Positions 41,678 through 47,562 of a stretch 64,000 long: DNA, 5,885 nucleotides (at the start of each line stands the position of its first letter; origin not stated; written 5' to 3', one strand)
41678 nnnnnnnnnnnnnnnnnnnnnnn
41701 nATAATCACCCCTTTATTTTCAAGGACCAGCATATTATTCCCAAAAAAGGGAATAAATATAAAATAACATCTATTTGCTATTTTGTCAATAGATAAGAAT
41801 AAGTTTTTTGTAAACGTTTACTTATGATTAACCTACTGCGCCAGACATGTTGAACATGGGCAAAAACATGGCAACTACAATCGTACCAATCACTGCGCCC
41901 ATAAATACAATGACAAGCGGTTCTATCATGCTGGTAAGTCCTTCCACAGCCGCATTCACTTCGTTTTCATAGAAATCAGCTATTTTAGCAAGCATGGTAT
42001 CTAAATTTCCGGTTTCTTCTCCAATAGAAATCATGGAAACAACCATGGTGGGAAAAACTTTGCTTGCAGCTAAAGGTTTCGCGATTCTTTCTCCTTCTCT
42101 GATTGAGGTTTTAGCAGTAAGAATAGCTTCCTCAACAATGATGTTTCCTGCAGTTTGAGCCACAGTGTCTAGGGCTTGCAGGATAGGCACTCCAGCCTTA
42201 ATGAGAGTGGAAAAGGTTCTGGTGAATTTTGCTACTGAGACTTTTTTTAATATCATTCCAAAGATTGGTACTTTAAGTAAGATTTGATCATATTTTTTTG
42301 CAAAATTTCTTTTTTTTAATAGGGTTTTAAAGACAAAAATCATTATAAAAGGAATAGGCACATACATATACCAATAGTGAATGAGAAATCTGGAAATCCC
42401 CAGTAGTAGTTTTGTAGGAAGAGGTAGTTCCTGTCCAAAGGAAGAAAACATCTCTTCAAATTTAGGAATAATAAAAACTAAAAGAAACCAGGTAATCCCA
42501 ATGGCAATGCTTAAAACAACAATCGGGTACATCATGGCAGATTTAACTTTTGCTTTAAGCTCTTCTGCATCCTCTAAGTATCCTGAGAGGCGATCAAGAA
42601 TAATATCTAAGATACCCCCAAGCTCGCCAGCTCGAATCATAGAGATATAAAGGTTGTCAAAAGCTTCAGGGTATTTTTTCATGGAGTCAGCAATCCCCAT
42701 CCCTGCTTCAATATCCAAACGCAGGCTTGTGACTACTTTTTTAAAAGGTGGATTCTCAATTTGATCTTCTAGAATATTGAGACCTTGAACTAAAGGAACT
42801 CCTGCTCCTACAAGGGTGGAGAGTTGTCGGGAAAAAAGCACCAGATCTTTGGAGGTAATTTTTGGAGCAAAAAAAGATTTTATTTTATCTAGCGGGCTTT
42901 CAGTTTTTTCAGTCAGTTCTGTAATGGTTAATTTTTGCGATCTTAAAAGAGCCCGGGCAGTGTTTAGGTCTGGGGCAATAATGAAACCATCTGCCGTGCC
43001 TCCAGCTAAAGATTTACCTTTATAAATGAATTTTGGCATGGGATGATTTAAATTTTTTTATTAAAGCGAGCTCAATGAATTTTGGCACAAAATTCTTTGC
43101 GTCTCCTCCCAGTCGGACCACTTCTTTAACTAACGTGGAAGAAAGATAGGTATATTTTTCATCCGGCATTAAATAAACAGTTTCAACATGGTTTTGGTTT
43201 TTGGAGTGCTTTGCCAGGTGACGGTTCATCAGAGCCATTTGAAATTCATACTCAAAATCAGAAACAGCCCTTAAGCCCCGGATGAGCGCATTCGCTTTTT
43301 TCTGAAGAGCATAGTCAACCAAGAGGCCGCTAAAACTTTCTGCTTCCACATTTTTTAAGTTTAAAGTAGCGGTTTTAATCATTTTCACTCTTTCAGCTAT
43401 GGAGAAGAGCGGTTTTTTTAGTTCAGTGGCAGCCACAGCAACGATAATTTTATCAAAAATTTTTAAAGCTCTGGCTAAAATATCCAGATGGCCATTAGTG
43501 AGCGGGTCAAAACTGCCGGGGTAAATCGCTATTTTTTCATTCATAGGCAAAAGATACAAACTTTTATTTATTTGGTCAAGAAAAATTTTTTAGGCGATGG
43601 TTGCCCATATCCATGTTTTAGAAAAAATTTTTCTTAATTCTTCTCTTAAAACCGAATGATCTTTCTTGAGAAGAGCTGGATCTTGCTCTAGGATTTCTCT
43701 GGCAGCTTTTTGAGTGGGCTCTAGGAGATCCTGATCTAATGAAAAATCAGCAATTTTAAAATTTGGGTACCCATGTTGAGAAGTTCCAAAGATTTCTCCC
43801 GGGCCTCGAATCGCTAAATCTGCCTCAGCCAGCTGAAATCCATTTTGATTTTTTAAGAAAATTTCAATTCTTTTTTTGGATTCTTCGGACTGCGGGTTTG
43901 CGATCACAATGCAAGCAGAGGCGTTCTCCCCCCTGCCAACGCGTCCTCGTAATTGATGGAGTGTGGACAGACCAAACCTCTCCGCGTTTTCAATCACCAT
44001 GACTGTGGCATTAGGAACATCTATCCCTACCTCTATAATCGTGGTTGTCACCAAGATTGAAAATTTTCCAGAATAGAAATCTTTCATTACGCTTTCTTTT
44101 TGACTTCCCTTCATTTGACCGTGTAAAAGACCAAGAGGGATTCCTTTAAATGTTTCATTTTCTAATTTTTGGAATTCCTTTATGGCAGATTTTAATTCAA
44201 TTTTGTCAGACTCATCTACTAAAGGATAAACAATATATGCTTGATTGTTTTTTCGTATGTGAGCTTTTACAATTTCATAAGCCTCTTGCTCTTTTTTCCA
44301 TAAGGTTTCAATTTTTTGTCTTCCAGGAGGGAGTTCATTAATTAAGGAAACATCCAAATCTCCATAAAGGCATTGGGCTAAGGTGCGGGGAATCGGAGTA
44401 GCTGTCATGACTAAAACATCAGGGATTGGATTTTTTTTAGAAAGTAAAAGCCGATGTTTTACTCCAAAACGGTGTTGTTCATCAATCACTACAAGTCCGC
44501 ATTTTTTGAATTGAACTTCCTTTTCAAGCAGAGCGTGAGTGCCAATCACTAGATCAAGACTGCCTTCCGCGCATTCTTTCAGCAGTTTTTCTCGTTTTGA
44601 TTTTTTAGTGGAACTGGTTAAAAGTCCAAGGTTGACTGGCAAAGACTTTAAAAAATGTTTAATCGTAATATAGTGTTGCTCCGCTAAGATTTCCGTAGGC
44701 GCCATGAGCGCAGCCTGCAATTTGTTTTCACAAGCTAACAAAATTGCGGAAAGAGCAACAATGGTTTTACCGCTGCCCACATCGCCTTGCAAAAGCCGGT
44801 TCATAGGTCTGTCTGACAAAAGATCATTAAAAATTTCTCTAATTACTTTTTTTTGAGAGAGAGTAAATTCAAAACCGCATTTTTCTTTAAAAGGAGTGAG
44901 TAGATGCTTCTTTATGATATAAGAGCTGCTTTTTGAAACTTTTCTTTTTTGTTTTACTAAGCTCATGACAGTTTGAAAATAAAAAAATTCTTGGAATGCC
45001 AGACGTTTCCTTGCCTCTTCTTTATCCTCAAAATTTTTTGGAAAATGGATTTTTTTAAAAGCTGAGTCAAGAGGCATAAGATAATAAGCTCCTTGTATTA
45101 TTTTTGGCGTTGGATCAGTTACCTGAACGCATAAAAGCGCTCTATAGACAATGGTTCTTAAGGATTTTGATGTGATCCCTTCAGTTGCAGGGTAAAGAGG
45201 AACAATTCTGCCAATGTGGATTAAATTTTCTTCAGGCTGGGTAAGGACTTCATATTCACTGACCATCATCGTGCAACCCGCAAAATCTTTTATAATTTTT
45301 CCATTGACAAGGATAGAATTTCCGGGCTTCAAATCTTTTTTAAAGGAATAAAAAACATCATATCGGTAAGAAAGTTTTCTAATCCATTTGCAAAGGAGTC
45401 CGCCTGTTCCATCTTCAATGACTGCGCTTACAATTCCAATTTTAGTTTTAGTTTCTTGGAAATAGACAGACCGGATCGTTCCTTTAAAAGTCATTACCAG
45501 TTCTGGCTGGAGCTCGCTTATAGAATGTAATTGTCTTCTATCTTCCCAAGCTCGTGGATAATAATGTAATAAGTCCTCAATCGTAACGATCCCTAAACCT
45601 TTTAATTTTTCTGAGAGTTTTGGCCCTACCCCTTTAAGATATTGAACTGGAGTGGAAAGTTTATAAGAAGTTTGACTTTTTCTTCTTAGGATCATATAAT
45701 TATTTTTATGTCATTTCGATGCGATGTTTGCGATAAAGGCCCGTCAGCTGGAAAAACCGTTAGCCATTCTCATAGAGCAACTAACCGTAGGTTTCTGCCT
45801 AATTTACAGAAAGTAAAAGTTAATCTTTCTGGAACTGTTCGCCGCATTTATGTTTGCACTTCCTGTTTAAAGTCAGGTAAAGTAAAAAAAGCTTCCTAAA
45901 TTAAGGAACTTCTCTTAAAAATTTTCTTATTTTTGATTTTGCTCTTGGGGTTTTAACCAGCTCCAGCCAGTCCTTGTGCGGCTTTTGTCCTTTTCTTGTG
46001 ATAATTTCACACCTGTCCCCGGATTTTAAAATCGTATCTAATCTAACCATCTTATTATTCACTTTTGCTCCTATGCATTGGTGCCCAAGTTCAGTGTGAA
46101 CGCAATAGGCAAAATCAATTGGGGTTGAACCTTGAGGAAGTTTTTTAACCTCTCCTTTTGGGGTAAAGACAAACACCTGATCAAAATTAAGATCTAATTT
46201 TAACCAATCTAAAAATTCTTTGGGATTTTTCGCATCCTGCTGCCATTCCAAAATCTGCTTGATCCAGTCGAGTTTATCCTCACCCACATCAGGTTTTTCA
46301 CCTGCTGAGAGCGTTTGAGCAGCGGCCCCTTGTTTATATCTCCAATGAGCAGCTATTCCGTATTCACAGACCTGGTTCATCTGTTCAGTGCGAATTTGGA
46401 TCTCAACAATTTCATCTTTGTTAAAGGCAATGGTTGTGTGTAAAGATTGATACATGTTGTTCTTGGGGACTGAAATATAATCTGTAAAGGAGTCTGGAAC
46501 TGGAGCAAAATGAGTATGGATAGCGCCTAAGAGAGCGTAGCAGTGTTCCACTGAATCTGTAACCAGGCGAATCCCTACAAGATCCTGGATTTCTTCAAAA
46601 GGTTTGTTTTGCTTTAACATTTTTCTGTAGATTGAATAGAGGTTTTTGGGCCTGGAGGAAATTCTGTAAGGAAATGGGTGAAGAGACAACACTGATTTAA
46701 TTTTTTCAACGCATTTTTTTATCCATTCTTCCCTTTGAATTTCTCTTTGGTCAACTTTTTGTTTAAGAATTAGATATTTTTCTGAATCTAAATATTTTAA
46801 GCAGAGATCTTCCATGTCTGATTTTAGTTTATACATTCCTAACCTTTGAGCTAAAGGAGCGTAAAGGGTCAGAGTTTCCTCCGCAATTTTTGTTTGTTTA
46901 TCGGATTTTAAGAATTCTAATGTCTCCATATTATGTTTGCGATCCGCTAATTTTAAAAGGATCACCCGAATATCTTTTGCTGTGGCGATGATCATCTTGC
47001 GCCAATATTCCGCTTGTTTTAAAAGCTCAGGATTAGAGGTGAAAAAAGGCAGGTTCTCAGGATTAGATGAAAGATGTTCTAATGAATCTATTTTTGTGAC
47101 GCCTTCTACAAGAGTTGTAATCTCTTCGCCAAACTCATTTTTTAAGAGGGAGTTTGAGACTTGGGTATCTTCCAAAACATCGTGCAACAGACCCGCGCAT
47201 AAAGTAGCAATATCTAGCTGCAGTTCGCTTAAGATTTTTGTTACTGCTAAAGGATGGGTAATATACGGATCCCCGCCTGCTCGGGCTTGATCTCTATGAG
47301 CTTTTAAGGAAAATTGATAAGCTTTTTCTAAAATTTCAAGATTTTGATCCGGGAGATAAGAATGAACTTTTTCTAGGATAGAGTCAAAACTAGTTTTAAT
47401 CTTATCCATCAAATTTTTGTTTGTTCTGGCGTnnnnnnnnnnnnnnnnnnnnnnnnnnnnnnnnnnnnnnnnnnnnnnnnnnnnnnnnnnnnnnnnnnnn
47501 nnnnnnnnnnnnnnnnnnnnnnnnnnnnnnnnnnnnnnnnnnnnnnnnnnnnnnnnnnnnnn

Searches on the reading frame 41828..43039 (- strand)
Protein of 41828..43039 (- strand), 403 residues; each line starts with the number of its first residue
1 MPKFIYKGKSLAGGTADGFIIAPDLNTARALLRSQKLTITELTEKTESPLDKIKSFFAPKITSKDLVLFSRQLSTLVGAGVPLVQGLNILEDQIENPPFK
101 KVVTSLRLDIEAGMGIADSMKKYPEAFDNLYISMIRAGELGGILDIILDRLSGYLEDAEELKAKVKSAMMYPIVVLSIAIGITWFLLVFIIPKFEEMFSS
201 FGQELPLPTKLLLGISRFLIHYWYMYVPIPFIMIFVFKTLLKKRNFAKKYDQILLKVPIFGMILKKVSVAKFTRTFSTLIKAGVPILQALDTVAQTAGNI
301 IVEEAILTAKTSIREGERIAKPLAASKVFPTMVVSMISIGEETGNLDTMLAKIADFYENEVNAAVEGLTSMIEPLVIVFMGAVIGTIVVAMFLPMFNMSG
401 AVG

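Call 19: search_protein_families(library=pfam, proteins=[window:41828-43039:-], max_evalue=0.001)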
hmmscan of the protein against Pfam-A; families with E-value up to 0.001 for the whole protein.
window:41828-43039:- (403 aa): 1 family
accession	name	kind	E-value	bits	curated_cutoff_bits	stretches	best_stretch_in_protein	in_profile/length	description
PF00482.28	T2SSF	-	6e-68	227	25.2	2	69-192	1-125/125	Type II secretion system (T2SS), protein F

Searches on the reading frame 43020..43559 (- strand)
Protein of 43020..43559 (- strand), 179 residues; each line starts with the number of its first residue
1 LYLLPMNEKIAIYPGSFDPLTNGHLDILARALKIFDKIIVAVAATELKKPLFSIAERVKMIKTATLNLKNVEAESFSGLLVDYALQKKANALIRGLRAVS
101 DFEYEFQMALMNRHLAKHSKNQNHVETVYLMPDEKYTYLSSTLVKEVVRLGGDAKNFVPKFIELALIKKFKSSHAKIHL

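Call 19: search_protein_families(library=pfam, proteins=[window:43020-43559:-], max_evalue=0.001)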
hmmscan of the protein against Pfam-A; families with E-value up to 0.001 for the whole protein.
window:43020-43559:- (179 aa): 2 families
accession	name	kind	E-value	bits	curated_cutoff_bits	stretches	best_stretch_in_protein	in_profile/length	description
PF01467.32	CTP_transf_like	-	2.3e-28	99.5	21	1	12-146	1-132/133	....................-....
PF08218.17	Citrate_ly_lig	-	9.1e-06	25.9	20.9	1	18-118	9-105/182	Citrate lyase ligase C-terminal domain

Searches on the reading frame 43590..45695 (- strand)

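Call 19: search_protein_families(library=pfam, proteins=[window:43590-45695:-], max_evalue=0.001)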
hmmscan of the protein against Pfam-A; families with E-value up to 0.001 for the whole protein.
window:43590-45695:- (701 aa): 8 families
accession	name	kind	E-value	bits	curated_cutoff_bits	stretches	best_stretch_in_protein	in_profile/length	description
PF17191.10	RecG_wedge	-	6.2e-27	94.6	23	1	16-189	1-161/162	RecG wedge domain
PF00270.35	DEAD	-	1.3e-23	84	26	1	281-439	4-164/167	DEAD/DEAH box helicase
PF00271.37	Helicase_C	-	2.3e-23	83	23.5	1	474-588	8-108/110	Helicase conserved C-terminal domain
PF19833.4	RecG_dom3_C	-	1.6e-16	60.5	26.8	1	618-700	3-86/87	ATP-dependent DNA helicase RecG, domain 3, C-terminal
PF04851.21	ResIII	-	1e-11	45.5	22.5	1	277-434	4-162/164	Type III restriction enzyme, res subunit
PF01336.31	tRNA_anti-codon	-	6.3e-07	29.7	27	1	69-151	2-75/75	OB-fold nucleic acid binding domain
PF00176.29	SNF2-rel_dom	-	4e-06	26.6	24.9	1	297-441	17-170/290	SNF2-related domain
PF22590.2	Cas3-like_C_2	-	0.00034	21.3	27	0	502-590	13-105/106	CRISPR-associated nuclease/helicase Cas3, C-terminal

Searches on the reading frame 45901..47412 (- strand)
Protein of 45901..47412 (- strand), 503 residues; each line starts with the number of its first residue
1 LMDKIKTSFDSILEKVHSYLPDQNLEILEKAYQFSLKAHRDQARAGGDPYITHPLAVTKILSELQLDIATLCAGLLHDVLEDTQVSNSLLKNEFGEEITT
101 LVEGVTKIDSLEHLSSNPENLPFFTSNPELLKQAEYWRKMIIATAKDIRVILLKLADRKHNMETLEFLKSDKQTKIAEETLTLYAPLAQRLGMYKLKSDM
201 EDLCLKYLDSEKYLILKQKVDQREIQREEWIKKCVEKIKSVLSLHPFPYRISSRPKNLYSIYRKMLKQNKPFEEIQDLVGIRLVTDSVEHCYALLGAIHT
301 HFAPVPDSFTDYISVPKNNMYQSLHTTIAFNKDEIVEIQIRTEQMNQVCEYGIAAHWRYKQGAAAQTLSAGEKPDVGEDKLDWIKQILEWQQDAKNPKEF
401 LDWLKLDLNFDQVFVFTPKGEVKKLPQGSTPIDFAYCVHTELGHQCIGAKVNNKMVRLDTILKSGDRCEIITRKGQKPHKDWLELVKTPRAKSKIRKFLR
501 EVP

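Call 19: search_protein_families(library=pfam, proteins=[window:45901-47412:-], max_evalue=0.001)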
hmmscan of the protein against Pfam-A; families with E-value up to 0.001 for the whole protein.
window:45901-47412:- (503 aa): 4 families
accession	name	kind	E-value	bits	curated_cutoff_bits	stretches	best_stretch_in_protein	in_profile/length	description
PF13328.12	HD_4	-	1.6e-43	148.5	27.2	1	31-193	1-155/156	HD domain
PF04607.23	RelA_SpoT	-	6.4e-40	136.4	27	1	253-362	1-111/113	Region found in RelA / SpoT proteins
PF02824.27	TGS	-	1.1e-21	77.1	22.2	1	413-472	1-60/60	TGS domain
PF01966.28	HD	-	6.5e-11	43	22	1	50-162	1-116/116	HD domain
